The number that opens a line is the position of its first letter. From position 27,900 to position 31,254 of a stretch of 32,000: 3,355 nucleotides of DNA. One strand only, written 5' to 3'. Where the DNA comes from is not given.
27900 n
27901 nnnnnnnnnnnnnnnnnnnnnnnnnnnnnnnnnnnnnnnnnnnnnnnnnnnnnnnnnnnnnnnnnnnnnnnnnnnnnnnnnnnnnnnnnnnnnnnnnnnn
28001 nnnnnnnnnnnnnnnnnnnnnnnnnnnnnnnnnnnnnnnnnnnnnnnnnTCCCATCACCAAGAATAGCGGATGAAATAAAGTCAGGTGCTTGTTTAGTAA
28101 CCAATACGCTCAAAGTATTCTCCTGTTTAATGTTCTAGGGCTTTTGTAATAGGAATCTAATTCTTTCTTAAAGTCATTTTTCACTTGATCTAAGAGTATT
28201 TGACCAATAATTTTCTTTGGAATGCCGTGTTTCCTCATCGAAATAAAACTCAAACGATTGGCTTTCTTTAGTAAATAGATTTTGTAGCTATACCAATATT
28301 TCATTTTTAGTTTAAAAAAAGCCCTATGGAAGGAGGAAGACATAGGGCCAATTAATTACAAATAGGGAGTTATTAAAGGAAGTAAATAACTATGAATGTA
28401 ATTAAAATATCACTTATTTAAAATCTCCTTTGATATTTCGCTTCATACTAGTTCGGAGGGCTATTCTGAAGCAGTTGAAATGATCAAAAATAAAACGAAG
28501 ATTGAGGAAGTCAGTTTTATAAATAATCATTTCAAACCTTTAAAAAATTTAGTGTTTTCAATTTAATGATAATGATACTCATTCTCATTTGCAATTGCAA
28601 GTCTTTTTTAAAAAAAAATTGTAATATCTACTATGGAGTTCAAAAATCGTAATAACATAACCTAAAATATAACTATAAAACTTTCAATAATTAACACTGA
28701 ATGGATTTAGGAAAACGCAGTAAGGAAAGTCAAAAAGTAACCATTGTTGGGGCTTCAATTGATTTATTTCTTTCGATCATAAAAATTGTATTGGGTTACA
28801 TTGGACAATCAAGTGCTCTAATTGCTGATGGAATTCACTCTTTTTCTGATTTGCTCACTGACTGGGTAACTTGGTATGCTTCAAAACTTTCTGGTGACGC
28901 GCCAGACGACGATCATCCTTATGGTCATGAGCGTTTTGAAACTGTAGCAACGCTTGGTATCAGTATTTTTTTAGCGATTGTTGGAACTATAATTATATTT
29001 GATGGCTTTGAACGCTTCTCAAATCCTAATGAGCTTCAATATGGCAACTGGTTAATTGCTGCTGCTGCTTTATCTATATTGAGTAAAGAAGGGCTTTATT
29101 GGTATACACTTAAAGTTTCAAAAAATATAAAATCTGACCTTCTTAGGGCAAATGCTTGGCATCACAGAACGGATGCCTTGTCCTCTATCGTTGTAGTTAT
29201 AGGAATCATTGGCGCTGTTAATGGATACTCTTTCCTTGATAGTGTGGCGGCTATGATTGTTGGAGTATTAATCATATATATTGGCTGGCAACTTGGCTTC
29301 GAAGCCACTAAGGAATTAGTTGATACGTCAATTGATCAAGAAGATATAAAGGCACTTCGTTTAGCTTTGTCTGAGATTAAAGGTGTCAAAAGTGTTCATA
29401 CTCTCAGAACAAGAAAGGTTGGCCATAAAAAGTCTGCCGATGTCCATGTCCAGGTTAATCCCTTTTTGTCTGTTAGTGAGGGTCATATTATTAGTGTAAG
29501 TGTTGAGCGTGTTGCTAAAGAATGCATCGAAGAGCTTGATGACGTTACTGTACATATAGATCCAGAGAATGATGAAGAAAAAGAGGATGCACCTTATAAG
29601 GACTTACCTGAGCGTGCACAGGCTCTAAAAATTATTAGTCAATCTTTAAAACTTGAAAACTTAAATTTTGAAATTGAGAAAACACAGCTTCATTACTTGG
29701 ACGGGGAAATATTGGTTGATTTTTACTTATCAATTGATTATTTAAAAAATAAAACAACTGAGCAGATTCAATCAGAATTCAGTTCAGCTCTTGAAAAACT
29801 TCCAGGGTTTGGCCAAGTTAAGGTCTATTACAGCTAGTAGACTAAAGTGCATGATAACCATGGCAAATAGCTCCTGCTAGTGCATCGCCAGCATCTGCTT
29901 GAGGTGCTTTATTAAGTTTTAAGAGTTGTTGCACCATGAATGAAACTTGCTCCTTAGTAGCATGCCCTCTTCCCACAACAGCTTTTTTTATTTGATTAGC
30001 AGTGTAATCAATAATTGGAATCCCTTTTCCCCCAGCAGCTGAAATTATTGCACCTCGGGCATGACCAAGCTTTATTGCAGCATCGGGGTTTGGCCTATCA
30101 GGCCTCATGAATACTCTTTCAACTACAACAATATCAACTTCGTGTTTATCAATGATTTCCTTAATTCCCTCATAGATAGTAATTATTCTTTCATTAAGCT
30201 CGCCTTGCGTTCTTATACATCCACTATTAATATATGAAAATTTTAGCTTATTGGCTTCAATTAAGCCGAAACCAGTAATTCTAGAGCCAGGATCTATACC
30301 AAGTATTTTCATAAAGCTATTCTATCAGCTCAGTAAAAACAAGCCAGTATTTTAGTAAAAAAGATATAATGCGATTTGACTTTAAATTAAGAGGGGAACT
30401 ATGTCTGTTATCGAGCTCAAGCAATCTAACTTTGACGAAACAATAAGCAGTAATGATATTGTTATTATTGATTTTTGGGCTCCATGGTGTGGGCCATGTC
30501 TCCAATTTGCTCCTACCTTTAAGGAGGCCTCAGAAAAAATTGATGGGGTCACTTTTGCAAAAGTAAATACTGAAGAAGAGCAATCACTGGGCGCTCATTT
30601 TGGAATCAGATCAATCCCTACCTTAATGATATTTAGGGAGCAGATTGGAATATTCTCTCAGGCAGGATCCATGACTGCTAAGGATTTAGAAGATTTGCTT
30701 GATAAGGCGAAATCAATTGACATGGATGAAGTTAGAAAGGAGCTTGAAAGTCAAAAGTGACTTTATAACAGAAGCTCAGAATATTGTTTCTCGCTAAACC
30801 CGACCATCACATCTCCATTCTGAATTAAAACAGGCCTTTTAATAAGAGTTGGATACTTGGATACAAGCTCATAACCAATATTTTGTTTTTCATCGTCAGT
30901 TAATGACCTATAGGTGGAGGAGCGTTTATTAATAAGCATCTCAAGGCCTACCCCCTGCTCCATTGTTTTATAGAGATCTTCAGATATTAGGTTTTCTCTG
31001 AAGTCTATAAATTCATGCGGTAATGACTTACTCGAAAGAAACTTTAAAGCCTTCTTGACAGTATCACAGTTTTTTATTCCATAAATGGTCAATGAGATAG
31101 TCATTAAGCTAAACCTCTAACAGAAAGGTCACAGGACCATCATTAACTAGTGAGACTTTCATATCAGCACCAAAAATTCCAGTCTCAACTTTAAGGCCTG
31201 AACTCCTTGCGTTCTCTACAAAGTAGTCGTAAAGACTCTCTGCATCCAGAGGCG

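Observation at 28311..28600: Near-consensus Fur box on a minus-strand promoter, plus an orphan terminator about 220 nt downstream: candidate iron-responsive small RNA or leader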

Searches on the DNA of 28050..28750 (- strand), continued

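Call 96: search_with_rna_model(model_id=R1, sources=[L180, L179], max_evalue=10, show_alignments=2)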
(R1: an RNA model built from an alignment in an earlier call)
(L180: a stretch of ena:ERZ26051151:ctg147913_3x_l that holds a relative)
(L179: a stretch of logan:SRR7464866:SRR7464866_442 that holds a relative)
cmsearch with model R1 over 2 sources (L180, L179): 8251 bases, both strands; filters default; matches with E-value up to 10: 4.
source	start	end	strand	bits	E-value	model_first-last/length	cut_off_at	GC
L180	2215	2475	+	157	5.7e-35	1-253/253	no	0.26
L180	3375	3418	+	8.8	0.31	1-253/253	no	0.25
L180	3620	3653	+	5.2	2.1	1-253/253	no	0.21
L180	3548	3600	+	4.2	3.5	1-253/253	no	0.28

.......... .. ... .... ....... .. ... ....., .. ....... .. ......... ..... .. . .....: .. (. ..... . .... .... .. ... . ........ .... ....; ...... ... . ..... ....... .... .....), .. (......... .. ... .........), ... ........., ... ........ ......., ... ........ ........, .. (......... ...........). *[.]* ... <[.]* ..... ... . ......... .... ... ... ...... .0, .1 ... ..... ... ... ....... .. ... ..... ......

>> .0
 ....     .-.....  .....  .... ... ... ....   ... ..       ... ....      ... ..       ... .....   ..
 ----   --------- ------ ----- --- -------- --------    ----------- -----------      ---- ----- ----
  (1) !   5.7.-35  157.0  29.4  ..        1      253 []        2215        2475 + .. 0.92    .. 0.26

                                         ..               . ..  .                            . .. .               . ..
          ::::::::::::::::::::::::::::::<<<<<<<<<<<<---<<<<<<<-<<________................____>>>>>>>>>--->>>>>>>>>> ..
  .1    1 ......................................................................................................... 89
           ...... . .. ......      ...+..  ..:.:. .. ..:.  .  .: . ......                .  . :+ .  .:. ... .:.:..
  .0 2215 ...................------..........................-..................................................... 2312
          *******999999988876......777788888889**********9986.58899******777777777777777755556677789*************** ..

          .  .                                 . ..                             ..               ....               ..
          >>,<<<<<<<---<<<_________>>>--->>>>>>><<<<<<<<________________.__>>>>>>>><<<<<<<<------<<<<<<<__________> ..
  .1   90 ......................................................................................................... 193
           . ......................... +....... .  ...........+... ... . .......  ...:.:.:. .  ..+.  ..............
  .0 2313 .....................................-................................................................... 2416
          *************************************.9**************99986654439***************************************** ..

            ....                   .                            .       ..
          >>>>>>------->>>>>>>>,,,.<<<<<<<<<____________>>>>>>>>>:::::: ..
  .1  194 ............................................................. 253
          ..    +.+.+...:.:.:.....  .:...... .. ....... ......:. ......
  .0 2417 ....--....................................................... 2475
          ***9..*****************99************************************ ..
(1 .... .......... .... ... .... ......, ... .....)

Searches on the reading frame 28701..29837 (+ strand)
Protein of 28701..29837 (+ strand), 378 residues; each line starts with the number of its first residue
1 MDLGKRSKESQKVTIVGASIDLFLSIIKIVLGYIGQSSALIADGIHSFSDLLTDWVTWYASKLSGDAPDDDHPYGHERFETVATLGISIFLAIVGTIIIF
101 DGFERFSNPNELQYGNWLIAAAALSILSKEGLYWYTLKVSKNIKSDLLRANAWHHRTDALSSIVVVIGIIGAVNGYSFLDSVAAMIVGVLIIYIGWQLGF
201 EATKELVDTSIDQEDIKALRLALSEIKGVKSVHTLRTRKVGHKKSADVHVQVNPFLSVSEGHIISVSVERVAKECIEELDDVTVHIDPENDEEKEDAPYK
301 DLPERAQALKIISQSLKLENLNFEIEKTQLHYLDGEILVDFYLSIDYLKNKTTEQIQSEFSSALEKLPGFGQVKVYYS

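Call 7: find_encoding_contigs(protein=window:28701-29837:+, flank=3000, max_places=8)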
Protein window:28701-29837:+ (378 aa): 23 contigs read that carry it; 8 places shown.
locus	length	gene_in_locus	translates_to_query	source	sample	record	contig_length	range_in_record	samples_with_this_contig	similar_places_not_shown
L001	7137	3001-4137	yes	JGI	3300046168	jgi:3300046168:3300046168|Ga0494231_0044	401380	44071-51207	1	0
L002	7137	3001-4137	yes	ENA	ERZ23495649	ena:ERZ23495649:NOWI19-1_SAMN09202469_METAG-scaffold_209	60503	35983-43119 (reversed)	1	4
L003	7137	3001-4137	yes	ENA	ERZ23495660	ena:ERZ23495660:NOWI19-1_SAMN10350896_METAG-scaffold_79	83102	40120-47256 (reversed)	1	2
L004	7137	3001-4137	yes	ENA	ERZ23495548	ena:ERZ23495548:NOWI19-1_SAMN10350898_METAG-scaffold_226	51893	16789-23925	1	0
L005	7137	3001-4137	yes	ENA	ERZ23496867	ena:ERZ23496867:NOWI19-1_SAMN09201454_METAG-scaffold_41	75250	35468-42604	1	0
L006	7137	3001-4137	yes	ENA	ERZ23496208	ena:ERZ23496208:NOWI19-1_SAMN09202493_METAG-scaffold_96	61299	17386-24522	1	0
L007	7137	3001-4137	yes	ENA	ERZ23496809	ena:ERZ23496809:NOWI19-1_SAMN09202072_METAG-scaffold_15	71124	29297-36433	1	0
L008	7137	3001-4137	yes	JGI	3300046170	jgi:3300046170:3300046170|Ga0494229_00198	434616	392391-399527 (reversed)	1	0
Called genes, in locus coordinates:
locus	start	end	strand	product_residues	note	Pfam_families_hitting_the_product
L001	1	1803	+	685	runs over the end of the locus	PF00270:DEAD (faint), PF04851:ResIII (faint), PF06733:DEAD_2 (weak), PF13307:Helicase_C_2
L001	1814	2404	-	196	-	PF00578:AhpC-TSA, PF08534:Redoxin, PF10417:1-cysPrx_C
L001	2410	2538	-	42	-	-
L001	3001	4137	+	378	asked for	PF01545:Cation_efflux, PF16916:ZT_dimer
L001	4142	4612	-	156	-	PF02075:RuvC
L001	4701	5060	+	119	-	PF00085:Thioredoxin, PF14595:Thioredoxin_9 (weak), PF13098:Thioredoxin_2, PF13905:Thioredoxin_8 (faint)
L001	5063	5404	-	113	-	PF03960:ArsC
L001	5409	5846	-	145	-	PF02580:Tyr_Deacylase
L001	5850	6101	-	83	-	PF05746:DALR_1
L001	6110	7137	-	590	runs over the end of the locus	PF02092:tRNA_synt_2f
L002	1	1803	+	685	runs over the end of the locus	PF00270:DEAD (faint), PF04851:ResIII (faint), PF06733:DEAD_2 (weak), PF13307:Helicase_C_2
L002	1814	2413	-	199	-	PF00578:AhpC-TSA, PF08534:Redoxin, PF10417:1-cysPrx_C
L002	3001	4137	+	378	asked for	PF01545:Cation_efflux, PF16916:ZT_dimer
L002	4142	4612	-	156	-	PF02075:RuvC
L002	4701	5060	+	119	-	PF00085:Thioredoxin, PF14595:Thioredoxin_9 (weak), PF13098:Thioredoxin_2, PF13905:Thioredoxin_8 (faint)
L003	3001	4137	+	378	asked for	PF01545:Cation_efflux, PF16916:ZT_dimer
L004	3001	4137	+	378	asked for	PF01545:Cation_efflux, PF16916:ZT_dimer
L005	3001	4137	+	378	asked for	PF01545:Cation_efflux, PF16916:ZT_dimer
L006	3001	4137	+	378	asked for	PF01545:Cation_efflux, PF16916:ZT_dimer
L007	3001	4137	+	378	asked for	PF01545:Cation_efflux, PF16916:ZT_dimer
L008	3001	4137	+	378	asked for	PF01545:Cation_efflux, PF16916:ZT_dimer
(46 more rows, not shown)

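Call 8: find_related_loci(query=window:28701-29837:+, collection=genome_contigs, flank=4000)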
Query window:28701-29837:+ (378 aa) in genome_contigs; peptide patterns used: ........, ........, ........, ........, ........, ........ (x = any residue, [..] = any of these).
156 stretches matched a pattern; 90 encode a relative of the query (tblastn E <= 1e-3); the best 80 are kept; 79 distinct loci.
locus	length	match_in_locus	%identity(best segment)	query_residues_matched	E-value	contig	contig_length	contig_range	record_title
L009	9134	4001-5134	92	1-378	0e+0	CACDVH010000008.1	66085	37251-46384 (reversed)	uncultured gamma proteobacterium genome assembly, contig: AG-390-E17_NODE_8, whole genome shotgun sequence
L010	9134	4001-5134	91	1-378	0e+0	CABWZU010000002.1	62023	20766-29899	MAG: uncultured gamma proteobacterium genome assembly, contig: AG-313-C17_NODE_2, whole genome shotgun sequence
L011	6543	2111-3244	90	1-378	0e+0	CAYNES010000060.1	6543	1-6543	MAG TPA_asm: uncultured Piscirickettsiaceae bacterium isolate SRP077602_co9_353 genome assembly, contig: NODE_18644_leng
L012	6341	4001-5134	87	1-378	0e+0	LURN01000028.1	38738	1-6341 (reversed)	MAG: Candidatus Thioglobus sp. REDSEA-S12_B1 scaffold28, whole genome shotgun sequence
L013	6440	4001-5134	87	1-378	0e+0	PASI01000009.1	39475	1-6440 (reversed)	MAG: Thiotrichales bacterium isolate SAT186 13165, whole genome shotgun sequence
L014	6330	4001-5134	85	1-378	0e+0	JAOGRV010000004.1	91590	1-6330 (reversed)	Candidatus Pseudothioglobus singularis isolate AH-700-L02 AH-700-L02_NODE_4, whole genome shotgun sequence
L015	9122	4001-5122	83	5-378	0e+0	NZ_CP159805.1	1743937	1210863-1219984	Candidatus Pseudothioglobus sp. Uisw_041 chromosome, complete genome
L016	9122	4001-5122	83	5-378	0e+0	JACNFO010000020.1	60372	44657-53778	MAG: Candidatus Pseudothioglobus aerophilus NIOZ-UU_NODE_444_length_60372_cov_31.7429, whole genome shotgun sequence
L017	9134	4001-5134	89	1-378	0e+0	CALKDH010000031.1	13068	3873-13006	MAG: uncultured PS1 clade bacterium isolate S3_Bin_Bin_39_sub_1 genome assembly, contig: c_000000962512, whole genome sh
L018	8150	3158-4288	84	2-378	0e+0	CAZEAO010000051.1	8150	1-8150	MAG TPA_asm: uncultured Piscirickettsiaceae bacterium isolate SRP077602_co3_694 genome assembly, contig: NODE_15664_leng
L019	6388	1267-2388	81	5-378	0e+0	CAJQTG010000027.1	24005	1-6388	MAG: uncultured SUP05 cluster bacterium isolate RIS_SAG_56 genome assembly, contig: c_000000003804, whole genome shotgun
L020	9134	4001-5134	81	1-378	0e+0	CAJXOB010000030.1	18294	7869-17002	MAG TPA_asm: uncultured Gammaproteobacteria bacterium isolate ERR1855259_bin.3_MetaBAT_v2.12.1_MAG genome assembly, cont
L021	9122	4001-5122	80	5-378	0e+0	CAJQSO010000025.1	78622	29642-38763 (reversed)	MAG: uncultured SUP05 cluster bacterium isolate RIS_SAG_37 genome assembly, contig: c_000000002937, whole genome shotgun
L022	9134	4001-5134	73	1-378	0e+0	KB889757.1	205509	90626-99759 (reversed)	gamma proteobacterium SCGC AB-629-P17 genomic scaffold A3OADRAFT_scaffold_0.1, whole genome shotgun sequence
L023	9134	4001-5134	73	1-378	0e+0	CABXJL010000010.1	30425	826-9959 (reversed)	MAG: uncultured gamma proteobacterium genome assembly, contig: AG-319-E10_NODE_10, whole genome shotgun sequence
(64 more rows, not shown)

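Call 17: search_protein_families(library=pfam, proteins=[window:28701-29834:+], max_evalue=1)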
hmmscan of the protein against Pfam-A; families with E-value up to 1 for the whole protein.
window:28701-29834:+ (378 aa): 6 families
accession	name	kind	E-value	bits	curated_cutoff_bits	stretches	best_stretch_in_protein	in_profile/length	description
PF01545.26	Cation_efflux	-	1.1e-45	156.3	26.6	1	15-207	2-198/198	Cation efflux family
PF16916.11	ZT_dimer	-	2.1e-19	69.7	26.7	1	212-289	2-78/78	Dimerisation domain of Zinc Transporter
PF02659.21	Mntp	-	0.03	14.6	24.4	1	163-219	20-76/152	Putative manganese efflux pump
PF05525.19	Branch_AA_trans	-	0.033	13.6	22.3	1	170-223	185-238/429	Branched-chain amino acid transport protein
PF18075.7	FtsX_ECD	-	0.073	14.1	23.5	0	207-233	7-33/96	FtsX extracellular domain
PF17319.7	DUF5362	-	0.59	10.5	25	1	160-227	4-69/94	Family of unknown function (DUF5362)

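Call 18: search_protein_families(library=ncbifam, proteins=[window:28701-29834:+], max_evalue=1)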
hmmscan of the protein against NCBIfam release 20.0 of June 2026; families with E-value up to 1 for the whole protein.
window:28701-29834:+ (378 aa): 12 families
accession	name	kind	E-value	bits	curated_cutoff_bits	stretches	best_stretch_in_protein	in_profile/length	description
TIGR01297.1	CDF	superfamily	6.3e-75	252.1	82.35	1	11-290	2-284/285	cation diffusion facilitator family transporter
NF033616.1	CDF_MamB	equivalog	6.1e-55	186.7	350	1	11-288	6-283/284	magnetosome biogenesis CDF transporter MamB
NF033615.1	CDF_MamM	equivalog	9.8e-54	182.5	350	1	10-288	8-288/290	magnetosome biogenesis CDF transporter MamM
NF050169.1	CatEfflxFieF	equivalog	2.2e-39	135.4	420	1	19-288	13-281/282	cation efflux pump FieF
NF007064.0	PRK09509.1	equivalog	3.1e-36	124.9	447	1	14-290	13-288/300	CDF family cation-efflux transporter FieF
NF052602.1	Zn_efflux_Cdf31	equivalog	2.4e-34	119.1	460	1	8-293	4-294/299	CDF family zinc efflux transporter Cdf31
NF040994.1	MamV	equivalog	8.9e-34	117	500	1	22-288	22-287/319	CDF transporter MamV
NF052621.1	MngEfTpMntE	equivalog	3e-31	108.9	500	1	12-291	4-284/293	manganese efflux transporter MntE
NF002923.0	PRK03557.1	equivalog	7.4e-27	94.4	408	1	18-254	25-261/313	CDF family zinc transporter ZitB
NF033827.1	CDF_efflux_DmeF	equivalog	2.1e-15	56.9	250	2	4-121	8-126/309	CDF family Co(II)/Ni(II) efflux transporter DmeF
NF008395.0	PRK11193.1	equivalog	0.084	12.9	192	0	320-361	48-89/173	23S rRNA accumulation protein YceD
NF047765.1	LIC_13387_fam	subfamily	0.56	9.9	33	0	85-135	62-112/131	LIC_13387 family protein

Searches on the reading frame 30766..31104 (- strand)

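Call 49: search_protein_families(library=pfam, proteins=[window:30766-31104:-], max_evalue=0.00001)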
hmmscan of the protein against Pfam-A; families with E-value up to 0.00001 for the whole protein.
window:30766-31104:- (113 aa): 1 family
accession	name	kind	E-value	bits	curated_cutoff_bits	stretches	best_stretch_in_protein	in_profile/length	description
PF03960.21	ArsC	-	6.5e-17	62.1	24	1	8-110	1-78/79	ArsC family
